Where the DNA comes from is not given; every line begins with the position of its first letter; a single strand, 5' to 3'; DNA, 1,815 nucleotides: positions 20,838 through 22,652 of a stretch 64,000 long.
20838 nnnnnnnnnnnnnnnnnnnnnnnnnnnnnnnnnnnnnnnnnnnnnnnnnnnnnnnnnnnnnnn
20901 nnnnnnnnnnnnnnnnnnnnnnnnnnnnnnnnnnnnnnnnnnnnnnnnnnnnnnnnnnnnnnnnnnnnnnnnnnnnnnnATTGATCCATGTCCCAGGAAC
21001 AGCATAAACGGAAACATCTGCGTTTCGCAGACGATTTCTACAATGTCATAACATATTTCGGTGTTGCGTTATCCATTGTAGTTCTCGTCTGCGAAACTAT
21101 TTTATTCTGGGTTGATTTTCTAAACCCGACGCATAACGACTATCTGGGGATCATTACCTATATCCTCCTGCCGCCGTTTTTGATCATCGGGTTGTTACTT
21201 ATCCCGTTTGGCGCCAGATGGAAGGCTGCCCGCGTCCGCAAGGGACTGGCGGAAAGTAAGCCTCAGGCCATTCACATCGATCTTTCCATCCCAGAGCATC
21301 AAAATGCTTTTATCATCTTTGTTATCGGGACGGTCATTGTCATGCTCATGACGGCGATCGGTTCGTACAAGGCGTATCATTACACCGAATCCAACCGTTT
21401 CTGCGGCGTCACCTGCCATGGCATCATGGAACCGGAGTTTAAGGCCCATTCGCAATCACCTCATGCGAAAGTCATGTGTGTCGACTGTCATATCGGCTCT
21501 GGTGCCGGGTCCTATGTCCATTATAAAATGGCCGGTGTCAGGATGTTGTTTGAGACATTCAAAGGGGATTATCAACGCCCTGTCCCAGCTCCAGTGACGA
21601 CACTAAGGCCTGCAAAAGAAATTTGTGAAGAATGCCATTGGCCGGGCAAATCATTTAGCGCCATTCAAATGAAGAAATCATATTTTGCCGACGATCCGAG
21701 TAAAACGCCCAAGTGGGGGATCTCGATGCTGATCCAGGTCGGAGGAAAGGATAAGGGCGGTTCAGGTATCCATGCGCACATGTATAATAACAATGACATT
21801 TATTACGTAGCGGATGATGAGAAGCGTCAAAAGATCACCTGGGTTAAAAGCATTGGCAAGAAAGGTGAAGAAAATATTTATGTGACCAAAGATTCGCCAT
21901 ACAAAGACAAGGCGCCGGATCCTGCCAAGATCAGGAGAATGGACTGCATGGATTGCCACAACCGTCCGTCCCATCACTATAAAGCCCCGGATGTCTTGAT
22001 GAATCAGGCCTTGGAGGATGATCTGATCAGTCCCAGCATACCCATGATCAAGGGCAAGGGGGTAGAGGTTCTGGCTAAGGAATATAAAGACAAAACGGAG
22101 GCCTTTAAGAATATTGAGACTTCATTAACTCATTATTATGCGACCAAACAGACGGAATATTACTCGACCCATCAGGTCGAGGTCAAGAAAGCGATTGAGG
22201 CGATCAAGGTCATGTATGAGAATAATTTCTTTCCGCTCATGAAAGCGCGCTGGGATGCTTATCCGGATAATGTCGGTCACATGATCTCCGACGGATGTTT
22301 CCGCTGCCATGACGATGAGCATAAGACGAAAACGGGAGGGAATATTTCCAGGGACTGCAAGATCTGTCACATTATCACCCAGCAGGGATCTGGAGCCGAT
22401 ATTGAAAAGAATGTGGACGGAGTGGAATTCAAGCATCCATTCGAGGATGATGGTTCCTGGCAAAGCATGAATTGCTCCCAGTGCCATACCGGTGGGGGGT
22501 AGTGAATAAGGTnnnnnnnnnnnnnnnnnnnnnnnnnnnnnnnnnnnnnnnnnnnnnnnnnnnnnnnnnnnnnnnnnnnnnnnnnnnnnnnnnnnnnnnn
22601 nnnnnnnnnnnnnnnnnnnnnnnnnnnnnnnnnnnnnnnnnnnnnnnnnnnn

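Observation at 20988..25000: ImcH-like and CbcL-like inner-membrane quinone-linked cytochromes side by side, separated by a hemerythrin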

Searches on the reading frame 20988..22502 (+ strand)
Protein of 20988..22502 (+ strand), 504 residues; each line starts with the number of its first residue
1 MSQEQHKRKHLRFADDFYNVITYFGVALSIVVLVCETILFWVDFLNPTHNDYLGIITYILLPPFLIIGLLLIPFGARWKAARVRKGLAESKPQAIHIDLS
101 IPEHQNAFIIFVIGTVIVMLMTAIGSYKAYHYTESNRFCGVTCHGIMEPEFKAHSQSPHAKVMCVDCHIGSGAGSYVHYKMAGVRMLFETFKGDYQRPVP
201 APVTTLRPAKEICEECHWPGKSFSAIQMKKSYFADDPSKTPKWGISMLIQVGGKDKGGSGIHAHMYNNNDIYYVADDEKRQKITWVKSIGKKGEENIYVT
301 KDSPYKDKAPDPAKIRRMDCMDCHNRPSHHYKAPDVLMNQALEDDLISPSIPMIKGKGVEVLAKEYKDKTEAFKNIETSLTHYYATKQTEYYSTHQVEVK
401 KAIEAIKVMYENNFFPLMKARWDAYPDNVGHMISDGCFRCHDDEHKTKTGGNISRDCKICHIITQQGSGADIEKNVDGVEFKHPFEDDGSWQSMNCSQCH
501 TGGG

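Call 4: search_protein_families(library=pfam, proteins=[window:20988-22502:+], max_evalue=0.01)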
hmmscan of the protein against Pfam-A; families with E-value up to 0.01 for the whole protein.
window:20988-22502:+ (504 aa): 4 families
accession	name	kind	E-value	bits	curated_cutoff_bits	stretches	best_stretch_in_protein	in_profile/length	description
PF03264.19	Cytochrom_NNT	-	6.8e-09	36.1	24.1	1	107-196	7-100/174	NapC/NirT cytochrome c family, N-terminal region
PF14522.11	Cytochrome_C7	-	2.2e-06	27.9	24.8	0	414-461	43-66/67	Cytochrome c7 and related cytochrome c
PF14537.11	Cytochrom_c3_2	-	6.2e-05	23.8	25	1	436-501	8-65/79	Cytochrome c3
PF22113.1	Mtrc-MtrF_II-IV_dom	-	0.0014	18.7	30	0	435-501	7-89/176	Outer membrane cytochrome MtrC/MtrF-like, domains II/IV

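Call 5: search_protein_families(library=ncbifam, proteins=[window:20988-22502:+], max_evalue=0.01)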
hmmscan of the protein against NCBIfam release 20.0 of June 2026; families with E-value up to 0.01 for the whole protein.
window:20988-22502:+ (504 aa): 4 families
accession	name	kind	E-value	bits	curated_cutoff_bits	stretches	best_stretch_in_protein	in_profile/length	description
TIGR03153.1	cytochr_NrfH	equivalog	1.8e-13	50.7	134.2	1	111-218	3-110/138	cytochrome c nitrite reductase small subunit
TIGR02162.1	torC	equivalog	0.00033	20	478.2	1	107-197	15-110/387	pentaheme c-type cytochrome TorC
NF011606.0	PRK15032.1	equivalog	0.00093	18.4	455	1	109-192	18-105/390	pentaheme c-type cytochrome TorC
TIGR03508.1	decahem_SO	subfamily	0.0014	18.2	192.2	1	123-234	57-167/258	DmsE family decaheme c-type cytochrome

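Call 6: find_homologous_proteins(query=window:20988-22502:+)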
Query window:20988-22502:+ (504 aa): 4998 proteins with E <= 0.001 among 8000 candidates; the best 120 are listed.
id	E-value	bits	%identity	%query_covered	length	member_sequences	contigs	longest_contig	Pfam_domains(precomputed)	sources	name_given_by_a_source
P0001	0.0e+0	1206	100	100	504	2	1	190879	PF03264.20,PF14522.12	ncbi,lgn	-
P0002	4.0e-283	958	77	99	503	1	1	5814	PF03264.20,PF14522.12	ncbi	-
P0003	1.4e-269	913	72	100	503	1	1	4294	PF14537.12,PF03264.20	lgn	-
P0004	2.8e-268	909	74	100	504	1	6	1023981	PF14537.12,PF03264.20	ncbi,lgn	-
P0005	5.2e-255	865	70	100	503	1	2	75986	PF14537.12,PF03264.20,PF14522.12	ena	-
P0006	3.9e-242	823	66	99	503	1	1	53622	PF14537.12,PF03264.20,PF14522.12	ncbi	-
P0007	4.9e-241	819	65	99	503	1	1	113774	PF14537.12,PF03264.20,PF14522.12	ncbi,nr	ncbi:MAG: NapC/NirT family cytochrome c [Candidatus Omnitrophica bacterium]|nr:NapC/NirT family cyto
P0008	1.9e-234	797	64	100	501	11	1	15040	PF14537.12,PF03264.20,PF14522.12,PF22113.2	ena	-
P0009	6.2e-228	776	64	100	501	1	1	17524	PF14537.12,PF03264.20,PF14522.12,PF22113.2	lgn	-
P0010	4.8e-227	773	64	99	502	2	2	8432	PF14537.12,PF03264.20,PF14522.12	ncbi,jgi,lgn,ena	-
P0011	1.4e-226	771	63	99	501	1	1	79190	PF14537.12,PF03264.20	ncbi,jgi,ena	-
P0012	2.4e-226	771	64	98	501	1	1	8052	PF14537.12,PF03264.20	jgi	jgi:hypothetical protein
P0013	2.4e-226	771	63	99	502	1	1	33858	PF14537.12,PF03264.20,PF14522.12,PF22113.2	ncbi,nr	ncbi:MAG: NapC/NirT family cytochrome c [Candidatus Omnitrophica bacterium]|nr:NapC/NirT family cyto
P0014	4.3e-226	770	62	99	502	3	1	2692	PF14537.12,PF03264.20,PF14522.12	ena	-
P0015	2.3e-225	767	62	98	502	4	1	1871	PF14537.12,PF03264.20,PF14522.12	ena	-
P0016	2.5e-225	767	62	99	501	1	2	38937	PF14537.12,PF03264.20,PF14522.12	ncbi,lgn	-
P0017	3.7e-225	767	61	99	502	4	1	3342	PF14537.12,PF03264.20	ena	-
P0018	2.3e-224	764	61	99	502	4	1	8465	PF14537.12,PF03264.20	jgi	jgi:hypothetical protein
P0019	7.5e-224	762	62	99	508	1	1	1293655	PF03264.20,PF14522.12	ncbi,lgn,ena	-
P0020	1.3e-223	762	62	99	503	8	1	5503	PF14537.12,PF03264.20,PF14522.12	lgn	-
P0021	2.7e-223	761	62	100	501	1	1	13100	PF14537.12,PF03264.20,PF14522.12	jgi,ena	-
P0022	3.0e-223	760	62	98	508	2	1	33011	PF14537.12,PF03264.20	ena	-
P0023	2.5e-221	754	62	99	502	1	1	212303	PF14537.12,PF03264.20,PF14522.12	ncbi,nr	ncbi:MAG: NapC/NirT family cytochrome c [Candidatus Omnitrophica bacterium]|nr:NapC/NirT family cyto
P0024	2.7e-220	751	62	99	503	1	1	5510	PF14537.12,PF03264.20,PF14522.12,PF22113.2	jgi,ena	-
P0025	5.2e-220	750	61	100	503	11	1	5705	PF14537.12,PF03264.20,PF14522.12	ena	-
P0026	1.3e-219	748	60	99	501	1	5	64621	PF14537.12,PF03264.20,PF14522.12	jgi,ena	-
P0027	2.3e-219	748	61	99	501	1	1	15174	PF14537.12,PF03264.20,PF14522.12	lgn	-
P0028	2.5e-219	748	59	99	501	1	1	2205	PF03264.20,PF14522.12,PF22113.2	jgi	-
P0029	2.8e-219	747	60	98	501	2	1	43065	PF14537.12,PF03264.20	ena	-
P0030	1.3e-218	745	61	100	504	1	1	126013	PF14537.12,PF03264.20,PF14522.12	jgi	jgi:NapC/NirT cytochrome c family, N-terminal region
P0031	6.1e-218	743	60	99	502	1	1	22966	PF14537.12,PF03264.20,PF14522.12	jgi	jgi:hypothetical protein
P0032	6.1e-218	743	60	99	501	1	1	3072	PF14537.12,PF03264.20,PF14522.12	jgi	jgi:nitrate/TMAO reductase-like tetraheme cytochrome c subunit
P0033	1.2e-216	739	61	98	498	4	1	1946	PF03264.20,PF14522.12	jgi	-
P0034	2.4e-215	734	62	94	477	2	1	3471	PF14537.12,PF03264.20,PF14522.12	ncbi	-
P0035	1.0e-213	729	59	99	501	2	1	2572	PF14537.12,PF03264.20,PF14522.12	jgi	-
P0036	2.1e-212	725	59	99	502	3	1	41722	PF14537.12,PF03264.20,PF14522.12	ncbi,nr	ncbi:MAG: NapC/NirT family cytochrome c [Candidatus Omnitrophica bacterium]|nr:NapC/NirT family cyto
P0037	4.1e-209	714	61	95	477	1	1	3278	PF14537.12,PF03264.20,PF14522.12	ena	-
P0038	4.6e-207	707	57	99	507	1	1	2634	PF14537.12,PF03264.20,PF14522.12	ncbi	-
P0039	2.0e-204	698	56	98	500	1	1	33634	PF14537.12,PF03264.20,PF14522.12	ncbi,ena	-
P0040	3.3e-202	691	60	94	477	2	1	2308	PF14537.12,PF03264.20,PF14522.12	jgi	jgi:hypothetical protein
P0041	1.4e-199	682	56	97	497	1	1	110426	PF14537.12,PF03264.20,PF14522.12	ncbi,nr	ncbi:MAG: NapC/NirT family cytochrome c [Candidatus Omnitrophica bacterium]|nr:NapC/NirT family cyto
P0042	5.5e-197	674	55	97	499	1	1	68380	PF14537.12,PF03264.20,PF14522.12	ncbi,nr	ncbi:MAG: NapC/NirT family cytochrome c [Candidatus Omnitrophica bacterium]|nr:NapC/NirT family cyto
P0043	1.5e-196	672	53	99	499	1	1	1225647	PF14537.12,PF03264.20,PF14522.12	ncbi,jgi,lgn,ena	ncbi:MAG: NapC/NirT family cytochrome c [Candidatus Omnitrophota bacterium]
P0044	2.7e-196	672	56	98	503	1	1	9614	PF14537.12,PF03264.20,PF14522.12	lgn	-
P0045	1.0e-195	670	54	99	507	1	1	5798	PF03264.20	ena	-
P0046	1.8e-194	665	54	98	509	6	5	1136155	PF14537.12,PF03264.20,PF14522.12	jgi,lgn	jgi:hypothetical protein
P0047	2.5e-194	665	55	98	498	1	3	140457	PF14537.12,PF03264.20,PF14522.12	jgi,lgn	jgi:hypothetical protein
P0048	3.1e-194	665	53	98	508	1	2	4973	PF03264.20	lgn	-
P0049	4.5e-194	664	54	98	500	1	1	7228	PF14537.12,PF03264.20,PF14522.12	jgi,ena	-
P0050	2.0e-193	662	55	98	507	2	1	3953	PF14537.12,PF03264.20,PF14522.12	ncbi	-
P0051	1.8e-192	659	54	98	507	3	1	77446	PF03264.20,PF14522.12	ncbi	-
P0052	2.1e-192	659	54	100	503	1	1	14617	PF03264.20,PF02085.22,PF14522.12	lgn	-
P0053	1.5e-191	656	54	97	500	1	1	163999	PF14537.12,PF03264.20,PF14522.12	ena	-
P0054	8.9e-191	653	54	97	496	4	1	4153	PF03264.20,PF14522.12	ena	-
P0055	5.2e-189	648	53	98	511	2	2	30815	PF03264.20,PF14522.12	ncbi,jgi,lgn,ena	-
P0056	5.0e-188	644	52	97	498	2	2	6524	PF03264.20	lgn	-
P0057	7.1e-188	644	52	99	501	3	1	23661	PF14537.12,PF03264.20,PF14522.12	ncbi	-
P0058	9.8e-188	643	52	99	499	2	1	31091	PF14537.12,PF03264.20,PF14522.12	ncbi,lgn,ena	-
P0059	1.4e-187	643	53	97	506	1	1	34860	PF14537.12,PF03264.20,PF14522.12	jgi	jgi:hypothetical protein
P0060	1.7e-186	639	52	98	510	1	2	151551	PF03264.20,PF14522.12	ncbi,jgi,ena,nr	ncbi:MAG TPA: NapC/NirT family cytochrome c [Candidatus Omnitrophota bacterium]|nr:NapC/NirT family 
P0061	3.8e-186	638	51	100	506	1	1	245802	PF14537.12,PF03264.20,PF14522.12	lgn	-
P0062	4.8e-186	638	53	98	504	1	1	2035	PF03264.20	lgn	-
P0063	7.6e-186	637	50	100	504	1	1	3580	PF14537.12,PF03264.20,PF02085.22,PF14522.12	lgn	-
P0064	1.1e-185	637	52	99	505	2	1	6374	PF14537.12,PF03264.20,PF14522.12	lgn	-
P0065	1.2e-185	636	51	99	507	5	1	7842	PF03264.20,PF14522.12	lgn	-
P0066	2.0e-185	636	51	98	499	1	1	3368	PF14537.12,PF03264.20,PF14522.12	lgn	-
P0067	2.3e-185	636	51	100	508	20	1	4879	PF03264.20,PF14522.12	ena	-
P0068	7.2e-185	634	51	98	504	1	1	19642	PF14537.12,PF03264.20,PF14522.12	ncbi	-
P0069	7.3e-185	634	53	98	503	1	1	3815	PF14537.12,PF03264.20,PF14522.12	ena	-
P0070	1.3e-184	633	51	100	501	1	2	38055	PF03264.20,PF14522.12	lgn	-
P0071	9.4e-184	630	52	98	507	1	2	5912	PF03264.20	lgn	-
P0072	9.5e-184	630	52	97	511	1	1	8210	PF03264.20,PF14522.12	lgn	-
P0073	1.2e-183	630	51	99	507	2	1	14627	PF03264.20,PF14522.12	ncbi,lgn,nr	ncbi:MAG: NapC/NirT family cytochrome c [Candidatus Omnitrophica bacterium]|nr:NapC/NirT family cyto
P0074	1.4e-183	630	50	98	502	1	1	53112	PF14537.12,PF03264.20,PF14522.12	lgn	-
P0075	1.4e-183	630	52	98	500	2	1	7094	PF14537.12,PF03264.20,PF02085.22,PF14522.12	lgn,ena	-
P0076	3.0e-183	628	51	98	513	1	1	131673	PF03264.20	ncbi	-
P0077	3.1e-183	628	51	97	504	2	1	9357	PF14537.12,PF03264.20,PF14522.12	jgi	-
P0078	1.2e-182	627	49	99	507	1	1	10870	PF03264.20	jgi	jgi:nitrate/TMAO reductase-like tetraheme cytochrome c subunit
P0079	1.2e-182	626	51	99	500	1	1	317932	PF14537.12,PF03264.20,PF14522.12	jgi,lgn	-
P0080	2.2e-182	626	53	98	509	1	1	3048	PF14537.12,PF03264.20,PF14522.12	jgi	-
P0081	2.4e-182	626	51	99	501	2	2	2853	PF03264.20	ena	-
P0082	2.4e-182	626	52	97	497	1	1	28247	PF14537.12,PF03264.20,PF02085.22,PF14522.12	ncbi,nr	ncbi:MAG: NapC/NirT family cytochrome c [Candidatus Omnitrophica bacterium]|nr:NapC/NirT family cyto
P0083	4.3e-182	625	50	100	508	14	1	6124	PF03264.20,PF14522.12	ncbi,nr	ncbi:MAG TPA: cytochrome C [Candidatus Omnitrophica bacterium]|nr:cytochrome C [Candidatus Omnitroph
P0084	1.1e-181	623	51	99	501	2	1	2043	PF03264.20,PF14522.12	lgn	-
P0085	1.2e-181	623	50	99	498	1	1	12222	PF14537.12,PF03264.20,PF14522.12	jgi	-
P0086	1.2e-181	623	51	99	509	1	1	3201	PF14537.12,PF03264.20,PF14522.12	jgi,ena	-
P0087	1.9e-181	623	50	98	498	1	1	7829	PF03264.20,PF14522.12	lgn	-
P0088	2.3e-181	622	51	97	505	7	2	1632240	PF14537.12,PF03264.20,PF14522.12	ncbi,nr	ncbi:MAG: NapC/NirT family cytochrome c [Candidatus Omnitrophica bacterium]|nr:NapC/NirT family cyto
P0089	1.5e-180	620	50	98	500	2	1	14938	PF14537.12,PF03264.20,PF14522.12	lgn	-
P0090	2.7e-180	619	51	99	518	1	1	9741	PF03264.20,PF14522.12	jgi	-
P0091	4.0e-180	618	52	97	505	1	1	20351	PF03264.20,PF14522.12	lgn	-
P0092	7.9e-180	617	51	98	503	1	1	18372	PF14537.12,PF03264.20,PF02085.22,PF14522.12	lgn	-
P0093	1.4e-179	616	50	100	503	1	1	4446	PF03264.20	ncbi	-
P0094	4.8e-179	615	51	98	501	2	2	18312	PF03264.20,PF14522.12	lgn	-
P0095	5.7e-179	614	52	96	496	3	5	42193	PF14537.12,PF03264.20,PF14522.12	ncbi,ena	-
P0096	7.6e-179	614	51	97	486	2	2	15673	PF14537.12,PF03264.20,PF14522.12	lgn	-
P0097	1.8e-178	613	50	97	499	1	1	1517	PF03264.20,PF14522.12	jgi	-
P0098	3.0e-178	612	50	100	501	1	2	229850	PF03264.20,PF14522.12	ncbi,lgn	-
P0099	3.2e-178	612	51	97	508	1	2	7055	PF03264.20,PF14522.12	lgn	-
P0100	1.9e-177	609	50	98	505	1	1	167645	PF03264.20,PF14522.12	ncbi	-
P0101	2.0e-177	609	49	99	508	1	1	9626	PF03264.20,PF14522.12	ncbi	-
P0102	2.7e-177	609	49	98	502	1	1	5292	PF03264.20,PF14522.12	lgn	-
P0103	1.7e-176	606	55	89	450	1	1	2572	PF14537.12,PF03264.20,PF14522.12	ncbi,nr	ncbi:MAG: NapC/NirT family cytochrome c, partial [Candidatus Omnitrophota bacterium]|nr:NapC/NirT fa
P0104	4.7e-176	605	50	98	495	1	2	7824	PF03264.20,PF14522.12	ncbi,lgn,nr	ncbi:MAG: NapC/NirT family cytochrome c [Candidatus Omnitrophica bacterium]|nr:NapC/NirT family cyto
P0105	5.2e-176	605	49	98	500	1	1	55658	PF14537.12,PF03264.20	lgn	-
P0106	5.5e-176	605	48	100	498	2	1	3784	PF03264.20,PF14522.12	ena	-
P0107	6.9e-176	604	49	98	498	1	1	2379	PF14537.12,PF03264.20,PF14522.12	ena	-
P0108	9.8e-176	604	50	100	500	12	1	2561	PF14537.12,PF03264.20,PF14522.12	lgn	-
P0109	1.4e-175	603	51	94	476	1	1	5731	PF14537.12,PF03264.20,PF14522.12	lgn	-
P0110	1.4e-175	603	51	100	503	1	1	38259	PF03264.20,PF14522.12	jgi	-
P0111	3.4e-175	602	49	98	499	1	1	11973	PF03264.20,PF14522.12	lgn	-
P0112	7.4e-175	601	48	98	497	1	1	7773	PF03264.20,PF14522.12,PF22113.2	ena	-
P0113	9.5e-175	600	50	97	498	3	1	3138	PF03264.20,PF14522.12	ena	-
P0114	1.3e-174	600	49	99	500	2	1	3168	PF14537.12,PF03264.20,PF14522.12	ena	-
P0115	1.7e-174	600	49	98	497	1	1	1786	PF14537.12,PF03264.20,PF14522.12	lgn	-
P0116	2.4e-174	599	49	98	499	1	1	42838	PF14537.12,PF03264.20,PF14522.12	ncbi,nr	ncbi:MAG: NapC/NirT family cytochrome c [Candidatus Omnitrophica bacterium]|nr:NapC/NirT family cyto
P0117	4.0e-174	598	48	97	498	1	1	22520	PF14537.12,PF03264.20,PF14522.12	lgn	-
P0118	4.4e-174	598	48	99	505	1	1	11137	PF03264.20,PF14522.12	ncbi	-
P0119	8.2e-174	597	49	98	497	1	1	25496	PF14537.12,PF03264.20,PF14522.12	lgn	-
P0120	3.3e-173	595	62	76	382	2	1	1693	PF14537.12,PF03264.20,PF14522.12,PF22113.2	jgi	-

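Call 7: find_encoding_contigs(protein=P0001, flank=10000, max_places=3)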
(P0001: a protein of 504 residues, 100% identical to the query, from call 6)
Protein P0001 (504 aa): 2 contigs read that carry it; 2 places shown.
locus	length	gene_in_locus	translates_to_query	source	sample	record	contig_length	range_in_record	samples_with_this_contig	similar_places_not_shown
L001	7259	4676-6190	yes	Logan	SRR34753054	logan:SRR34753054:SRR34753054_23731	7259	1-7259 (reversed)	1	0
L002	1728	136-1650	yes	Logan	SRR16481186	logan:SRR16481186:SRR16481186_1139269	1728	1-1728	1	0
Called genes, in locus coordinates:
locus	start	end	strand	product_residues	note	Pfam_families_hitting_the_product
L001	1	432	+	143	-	?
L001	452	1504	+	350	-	PF05201:GlutR_N, PF01488:Shikimate_DH, PF01408:GFO_IDH_MocA (weak)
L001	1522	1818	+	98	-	-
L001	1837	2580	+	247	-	PF14522:Cytochrome_C7 (faint), PF22678:Cytochrom_c_NrfB-like (faint), PF14537:Cytochrom_c3_2 (faint), PF09699:Paired_CXXCH_1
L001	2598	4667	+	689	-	-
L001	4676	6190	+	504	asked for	PF03264:Cytochrom_NNT, PF14522:Cytochrome_C7 (faint)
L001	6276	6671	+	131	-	PF01814:Hemerythrin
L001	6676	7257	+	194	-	?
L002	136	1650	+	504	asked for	PF03264:Cytochrom_NNT, PF14522:Cytochrome_C7 (faint)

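Call 8: search_solved_structures(query=window:20988-22502:+, max_evalue=1)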
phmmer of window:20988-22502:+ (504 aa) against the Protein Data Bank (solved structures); distinct sequences matched with E-value up to 1: 1.
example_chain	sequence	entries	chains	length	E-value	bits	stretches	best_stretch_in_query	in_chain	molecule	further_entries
2j7a_C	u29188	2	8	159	2.5e-05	26.6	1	128-232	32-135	CYTOCHROME C QUINOL DEHYDROGENASE NRFH | NAPC/NIRT CYTOCHROME C FAMILY PROTEIN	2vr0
